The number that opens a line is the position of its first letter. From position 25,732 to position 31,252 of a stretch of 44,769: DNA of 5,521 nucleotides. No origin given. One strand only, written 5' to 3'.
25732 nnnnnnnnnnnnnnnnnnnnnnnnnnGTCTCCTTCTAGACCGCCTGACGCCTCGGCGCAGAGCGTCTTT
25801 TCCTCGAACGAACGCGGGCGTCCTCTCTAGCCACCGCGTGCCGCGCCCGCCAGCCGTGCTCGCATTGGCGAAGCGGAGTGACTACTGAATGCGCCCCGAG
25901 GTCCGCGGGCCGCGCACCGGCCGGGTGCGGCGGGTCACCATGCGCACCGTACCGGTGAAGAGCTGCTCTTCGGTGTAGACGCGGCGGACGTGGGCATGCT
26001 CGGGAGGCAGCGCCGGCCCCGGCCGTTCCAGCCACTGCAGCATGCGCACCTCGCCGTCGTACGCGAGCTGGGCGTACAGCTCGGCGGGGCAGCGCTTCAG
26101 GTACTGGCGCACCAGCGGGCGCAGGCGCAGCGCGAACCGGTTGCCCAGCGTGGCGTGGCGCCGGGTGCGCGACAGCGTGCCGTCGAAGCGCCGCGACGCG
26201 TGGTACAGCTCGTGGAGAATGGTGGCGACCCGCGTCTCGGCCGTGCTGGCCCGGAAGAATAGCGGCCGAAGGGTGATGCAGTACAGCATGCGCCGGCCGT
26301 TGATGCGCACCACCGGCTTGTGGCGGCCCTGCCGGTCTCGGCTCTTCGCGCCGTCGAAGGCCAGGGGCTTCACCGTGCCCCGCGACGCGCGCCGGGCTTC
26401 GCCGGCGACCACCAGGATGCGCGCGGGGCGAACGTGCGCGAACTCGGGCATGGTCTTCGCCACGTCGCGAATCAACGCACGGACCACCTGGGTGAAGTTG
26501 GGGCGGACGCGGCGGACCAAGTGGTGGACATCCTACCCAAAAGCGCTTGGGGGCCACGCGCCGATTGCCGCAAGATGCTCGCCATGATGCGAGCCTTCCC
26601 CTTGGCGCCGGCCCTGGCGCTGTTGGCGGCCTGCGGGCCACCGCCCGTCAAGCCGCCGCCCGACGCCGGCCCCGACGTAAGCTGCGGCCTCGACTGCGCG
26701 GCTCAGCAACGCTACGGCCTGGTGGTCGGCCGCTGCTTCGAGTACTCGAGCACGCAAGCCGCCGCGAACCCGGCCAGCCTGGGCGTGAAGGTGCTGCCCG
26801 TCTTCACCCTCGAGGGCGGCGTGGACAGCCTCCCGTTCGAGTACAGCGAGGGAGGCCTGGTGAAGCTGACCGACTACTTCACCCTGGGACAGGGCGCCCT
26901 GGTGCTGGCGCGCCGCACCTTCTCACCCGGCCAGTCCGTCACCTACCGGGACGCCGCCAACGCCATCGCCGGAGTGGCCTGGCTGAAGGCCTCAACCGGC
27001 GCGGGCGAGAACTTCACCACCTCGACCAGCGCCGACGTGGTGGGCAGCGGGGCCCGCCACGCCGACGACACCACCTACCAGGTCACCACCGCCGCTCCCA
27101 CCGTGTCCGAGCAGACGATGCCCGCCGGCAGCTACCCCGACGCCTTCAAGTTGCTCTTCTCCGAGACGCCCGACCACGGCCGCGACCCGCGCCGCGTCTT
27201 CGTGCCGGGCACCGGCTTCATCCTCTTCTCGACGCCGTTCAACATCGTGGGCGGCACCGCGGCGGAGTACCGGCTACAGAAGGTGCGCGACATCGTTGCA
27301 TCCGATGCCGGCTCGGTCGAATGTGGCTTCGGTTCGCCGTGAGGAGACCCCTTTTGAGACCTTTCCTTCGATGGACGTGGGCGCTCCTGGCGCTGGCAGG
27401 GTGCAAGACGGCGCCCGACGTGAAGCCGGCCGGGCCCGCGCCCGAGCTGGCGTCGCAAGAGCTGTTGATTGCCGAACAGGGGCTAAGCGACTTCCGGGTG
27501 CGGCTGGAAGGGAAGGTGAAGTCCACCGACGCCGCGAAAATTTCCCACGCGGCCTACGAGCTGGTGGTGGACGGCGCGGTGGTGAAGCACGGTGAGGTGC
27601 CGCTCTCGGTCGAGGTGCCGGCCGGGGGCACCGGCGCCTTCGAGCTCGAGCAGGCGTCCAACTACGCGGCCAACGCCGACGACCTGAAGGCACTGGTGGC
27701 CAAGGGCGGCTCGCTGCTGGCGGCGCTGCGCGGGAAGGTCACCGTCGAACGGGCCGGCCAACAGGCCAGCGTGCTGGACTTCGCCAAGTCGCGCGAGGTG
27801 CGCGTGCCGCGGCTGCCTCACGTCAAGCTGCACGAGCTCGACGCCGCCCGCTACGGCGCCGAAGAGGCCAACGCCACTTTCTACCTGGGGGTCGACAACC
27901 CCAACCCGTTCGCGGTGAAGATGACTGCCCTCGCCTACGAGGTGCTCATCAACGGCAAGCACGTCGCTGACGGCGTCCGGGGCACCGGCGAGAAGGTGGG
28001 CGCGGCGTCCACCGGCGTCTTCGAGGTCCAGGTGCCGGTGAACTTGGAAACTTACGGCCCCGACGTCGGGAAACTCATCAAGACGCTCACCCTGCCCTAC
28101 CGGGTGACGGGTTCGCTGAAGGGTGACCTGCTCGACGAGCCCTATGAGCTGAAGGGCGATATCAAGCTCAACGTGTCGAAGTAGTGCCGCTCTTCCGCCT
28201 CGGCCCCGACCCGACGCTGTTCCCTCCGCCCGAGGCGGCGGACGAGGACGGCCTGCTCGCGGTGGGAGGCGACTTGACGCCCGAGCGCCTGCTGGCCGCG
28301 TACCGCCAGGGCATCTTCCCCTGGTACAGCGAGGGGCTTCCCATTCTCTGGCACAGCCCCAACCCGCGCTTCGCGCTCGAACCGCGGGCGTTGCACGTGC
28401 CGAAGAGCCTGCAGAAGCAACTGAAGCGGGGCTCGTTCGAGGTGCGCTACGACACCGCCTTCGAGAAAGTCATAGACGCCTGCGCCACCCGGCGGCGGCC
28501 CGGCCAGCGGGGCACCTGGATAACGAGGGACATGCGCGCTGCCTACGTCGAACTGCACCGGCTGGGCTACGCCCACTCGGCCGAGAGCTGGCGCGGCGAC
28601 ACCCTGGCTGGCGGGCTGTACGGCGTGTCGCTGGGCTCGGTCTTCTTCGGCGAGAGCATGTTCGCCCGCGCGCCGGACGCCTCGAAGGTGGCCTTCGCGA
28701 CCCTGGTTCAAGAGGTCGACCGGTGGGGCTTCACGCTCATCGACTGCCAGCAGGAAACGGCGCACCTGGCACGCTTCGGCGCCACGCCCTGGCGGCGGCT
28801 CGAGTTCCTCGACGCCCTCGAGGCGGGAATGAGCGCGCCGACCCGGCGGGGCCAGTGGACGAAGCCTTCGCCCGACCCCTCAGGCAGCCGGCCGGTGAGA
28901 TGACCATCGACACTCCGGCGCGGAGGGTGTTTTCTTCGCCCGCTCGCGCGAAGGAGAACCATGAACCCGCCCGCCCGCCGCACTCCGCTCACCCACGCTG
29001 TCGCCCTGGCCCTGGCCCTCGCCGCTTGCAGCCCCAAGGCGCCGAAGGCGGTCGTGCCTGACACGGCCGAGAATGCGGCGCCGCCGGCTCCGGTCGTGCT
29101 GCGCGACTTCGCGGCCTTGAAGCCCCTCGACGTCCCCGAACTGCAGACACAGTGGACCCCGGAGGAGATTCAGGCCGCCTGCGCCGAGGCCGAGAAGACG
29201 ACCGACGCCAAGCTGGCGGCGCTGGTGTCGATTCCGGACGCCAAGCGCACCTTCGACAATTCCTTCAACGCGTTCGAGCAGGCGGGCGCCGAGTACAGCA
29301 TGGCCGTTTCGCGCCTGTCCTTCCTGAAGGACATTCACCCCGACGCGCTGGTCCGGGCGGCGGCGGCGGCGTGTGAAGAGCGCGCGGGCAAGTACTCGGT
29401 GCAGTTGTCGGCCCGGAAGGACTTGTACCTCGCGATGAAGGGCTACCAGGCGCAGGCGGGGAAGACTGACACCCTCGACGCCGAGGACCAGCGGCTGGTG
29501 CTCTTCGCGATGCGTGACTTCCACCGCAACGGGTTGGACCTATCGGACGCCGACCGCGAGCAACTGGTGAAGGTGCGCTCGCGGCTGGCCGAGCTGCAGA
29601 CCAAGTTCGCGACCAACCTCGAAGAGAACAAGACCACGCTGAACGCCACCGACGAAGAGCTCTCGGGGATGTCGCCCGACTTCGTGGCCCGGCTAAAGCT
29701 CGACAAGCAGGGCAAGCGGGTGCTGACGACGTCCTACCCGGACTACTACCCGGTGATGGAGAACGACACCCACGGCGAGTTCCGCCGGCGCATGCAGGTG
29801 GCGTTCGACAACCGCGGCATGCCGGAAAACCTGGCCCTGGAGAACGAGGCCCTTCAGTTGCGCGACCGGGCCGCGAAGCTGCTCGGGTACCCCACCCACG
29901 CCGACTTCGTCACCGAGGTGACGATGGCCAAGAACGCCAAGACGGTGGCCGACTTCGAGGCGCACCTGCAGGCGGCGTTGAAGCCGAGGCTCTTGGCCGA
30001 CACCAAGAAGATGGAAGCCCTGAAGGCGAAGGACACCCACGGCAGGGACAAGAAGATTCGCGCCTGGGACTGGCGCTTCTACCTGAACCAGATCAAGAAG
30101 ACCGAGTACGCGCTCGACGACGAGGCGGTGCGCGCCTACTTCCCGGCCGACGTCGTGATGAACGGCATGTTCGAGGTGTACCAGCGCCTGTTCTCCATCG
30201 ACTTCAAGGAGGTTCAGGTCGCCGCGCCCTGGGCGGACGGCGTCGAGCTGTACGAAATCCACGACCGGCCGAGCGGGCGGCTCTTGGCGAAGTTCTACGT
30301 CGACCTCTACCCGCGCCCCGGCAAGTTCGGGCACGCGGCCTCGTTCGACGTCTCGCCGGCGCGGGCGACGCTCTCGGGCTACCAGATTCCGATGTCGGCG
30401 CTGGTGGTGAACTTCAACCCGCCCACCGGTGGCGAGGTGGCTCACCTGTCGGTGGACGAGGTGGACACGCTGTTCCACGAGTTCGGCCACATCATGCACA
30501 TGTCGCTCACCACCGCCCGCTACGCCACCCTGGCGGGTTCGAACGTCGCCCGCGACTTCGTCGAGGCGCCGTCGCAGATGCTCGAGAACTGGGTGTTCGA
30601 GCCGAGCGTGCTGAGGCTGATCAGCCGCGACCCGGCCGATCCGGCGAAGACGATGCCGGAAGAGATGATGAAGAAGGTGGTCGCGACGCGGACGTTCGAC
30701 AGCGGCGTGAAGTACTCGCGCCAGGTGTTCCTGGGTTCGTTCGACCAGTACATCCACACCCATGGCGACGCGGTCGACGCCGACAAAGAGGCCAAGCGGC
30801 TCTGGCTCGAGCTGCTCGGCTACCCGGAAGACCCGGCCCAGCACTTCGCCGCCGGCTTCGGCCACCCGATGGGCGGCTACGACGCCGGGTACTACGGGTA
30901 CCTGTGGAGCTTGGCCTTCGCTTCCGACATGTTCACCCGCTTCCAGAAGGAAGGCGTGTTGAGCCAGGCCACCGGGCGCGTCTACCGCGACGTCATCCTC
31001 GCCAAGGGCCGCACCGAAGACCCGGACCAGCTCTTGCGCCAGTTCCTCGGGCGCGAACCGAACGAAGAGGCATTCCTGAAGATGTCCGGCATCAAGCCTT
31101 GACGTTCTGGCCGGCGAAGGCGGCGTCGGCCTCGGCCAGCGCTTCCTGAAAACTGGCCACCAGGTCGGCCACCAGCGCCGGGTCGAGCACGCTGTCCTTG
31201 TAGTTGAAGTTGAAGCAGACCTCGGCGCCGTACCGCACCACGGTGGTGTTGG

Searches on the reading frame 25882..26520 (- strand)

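Call 42: search_protein_families(library=pfam, proteins=[window:25882-26520:-], max_evalue=0.001)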
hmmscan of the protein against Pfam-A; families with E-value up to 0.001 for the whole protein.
window:25882-26520:- (212 aa): 1 family
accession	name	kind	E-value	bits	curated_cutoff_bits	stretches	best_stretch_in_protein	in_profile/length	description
PF18894.6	PhageMetallopep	-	3.4e-06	27.6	23.7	1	13-127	9-101/134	Putative phage metallopeptidase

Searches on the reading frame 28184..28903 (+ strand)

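Call 42: search_protein_families(library=pfam, proteins=[window:28184-28903:+], max_evalue=0.001)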
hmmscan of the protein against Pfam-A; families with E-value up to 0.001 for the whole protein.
window:28184-28903:+ (239 aa): 1 family
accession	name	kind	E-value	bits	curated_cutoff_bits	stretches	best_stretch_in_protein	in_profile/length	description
PF03588.20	Leu_Phe_trans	-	4.4e-74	248.1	22.7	1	33-201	1-168/171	Leucyl/phenylalanyl-tRNA protein transferase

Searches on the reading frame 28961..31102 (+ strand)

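Call 43: search_protein_families(library=pfam, proteins=[window:28961-31102:+], max_evalue=0.001)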
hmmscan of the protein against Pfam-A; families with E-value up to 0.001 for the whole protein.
window:28961-31102:+ (713 aa): 2 families
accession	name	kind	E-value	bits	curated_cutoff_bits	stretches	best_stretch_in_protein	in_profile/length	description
PF01432.26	Peptidase_M3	-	2.3e-117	393.6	27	1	266-709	2-455/457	Peptidase family M3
PF19310.4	TOP_N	-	0.00055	20.2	27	0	95-199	20-123/123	Neurolysin/Thimet oligopeptidase, N-terminal domain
